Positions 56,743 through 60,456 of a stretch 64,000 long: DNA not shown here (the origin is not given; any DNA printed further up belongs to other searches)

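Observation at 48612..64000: CAZyme-free SusCD locus built from phosphoesterases: candidate phosphodiester-polymer utilisation system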

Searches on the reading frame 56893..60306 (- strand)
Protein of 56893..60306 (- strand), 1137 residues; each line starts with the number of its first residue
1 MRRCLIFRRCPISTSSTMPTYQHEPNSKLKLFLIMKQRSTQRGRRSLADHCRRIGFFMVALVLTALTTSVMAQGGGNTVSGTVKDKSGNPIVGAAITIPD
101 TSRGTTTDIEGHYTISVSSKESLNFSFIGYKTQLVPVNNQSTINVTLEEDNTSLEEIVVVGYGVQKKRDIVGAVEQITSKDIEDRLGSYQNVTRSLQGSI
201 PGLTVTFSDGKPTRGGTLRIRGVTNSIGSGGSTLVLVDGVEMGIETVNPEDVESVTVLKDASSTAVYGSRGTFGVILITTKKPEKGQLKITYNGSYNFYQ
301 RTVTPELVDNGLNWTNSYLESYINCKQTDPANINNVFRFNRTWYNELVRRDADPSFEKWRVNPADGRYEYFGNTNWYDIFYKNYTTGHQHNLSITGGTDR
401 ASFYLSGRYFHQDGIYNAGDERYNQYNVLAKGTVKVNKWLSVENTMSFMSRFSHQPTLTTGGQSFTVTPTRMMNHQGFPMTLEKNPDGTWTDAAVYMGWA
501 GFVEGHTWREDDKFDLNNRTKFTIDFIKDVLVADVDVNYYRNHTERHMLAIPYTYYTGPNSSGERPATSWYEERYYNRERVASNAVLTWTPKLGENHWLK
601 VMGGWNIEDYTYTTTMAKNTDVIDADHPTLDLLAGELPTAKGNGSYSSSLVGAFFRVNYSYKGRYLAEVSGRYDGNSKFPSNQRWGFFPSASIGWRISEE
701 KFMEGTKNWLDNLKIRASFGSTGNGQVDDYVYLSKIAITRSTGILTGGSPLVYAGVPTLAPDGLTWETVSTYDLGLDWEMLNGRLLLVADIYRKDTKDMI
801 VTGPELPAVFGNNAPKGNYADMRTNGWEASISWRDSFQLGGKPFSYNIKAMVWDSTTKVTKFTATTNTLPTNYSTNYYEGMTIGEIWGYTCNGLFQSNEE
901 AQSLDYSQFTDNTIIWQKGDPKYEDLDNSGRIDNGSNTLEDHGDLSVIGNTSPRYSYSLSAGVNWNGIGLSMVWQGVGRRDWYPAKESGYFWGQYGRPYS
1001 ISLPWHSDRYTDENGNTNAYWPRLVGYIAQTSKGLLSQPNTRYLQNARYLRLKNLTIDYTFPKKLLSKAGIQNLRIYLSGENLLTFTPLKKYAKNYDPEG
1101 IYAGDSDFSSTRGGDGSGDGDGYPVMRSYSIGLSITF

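Call 5: search_protein_families(library=pfam, proteins=[window:56893-60306:-], max_evalue=0.01)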
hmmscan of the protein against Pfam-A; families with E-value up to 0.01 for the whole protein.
window:56893-60306:- (1137 aa): 5 families
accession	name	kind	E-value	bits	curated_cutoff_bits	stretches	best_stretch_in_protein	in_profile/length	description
PF00593.30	TonB_dep_Rec_b-barrel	-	5.1e-20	73.2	27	1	498-1083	45-436/436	TonB dependent receptor-like, beta-barrel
PF13715.12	CarbopepD_reg_2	-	6.4e-18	65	32.2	1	79-159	1-88/88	CarboxypepD_reg-like domain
PF07715.20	Plug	-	4.7e-17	62.9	23.9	1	166-275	1-107/107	TonB-dependent Receptor Plug Domain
PF13620.12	CarboxypepD_reg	-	1.1e-11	45.4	32.3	1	78-148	1-82/82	Carboxypeptidase regulatory-like domain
PF02369.22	Big_1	-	5.8e-05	23.6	34.9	1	62-122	3-71/93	Bacterial Ig-like domain (group 1)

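Call 6: search_protein_families(library=ncbifam, proteins=[window:56893-60306:-], max_evalue=0.01)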
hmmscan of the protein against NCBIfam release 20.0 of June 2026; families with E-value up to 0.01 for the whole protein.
window:56893-60306:- (1137 aa): 2 families
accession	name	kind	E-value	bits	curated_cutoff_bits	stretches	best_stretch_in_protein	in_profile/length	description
TIGR04056.1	OMP_RagA_SusC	subfamily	1.2e-251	838.2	368.25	1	78-1137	2-981/981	SusC/RagA family TonB-linked outer membrane protein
TIGR04057.1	SusC_RagA_signa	signature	4.3e-16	58.4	46.2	1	251-281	1-31/31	SusC/RagA subfamily TonB-dependent outer membrane receptor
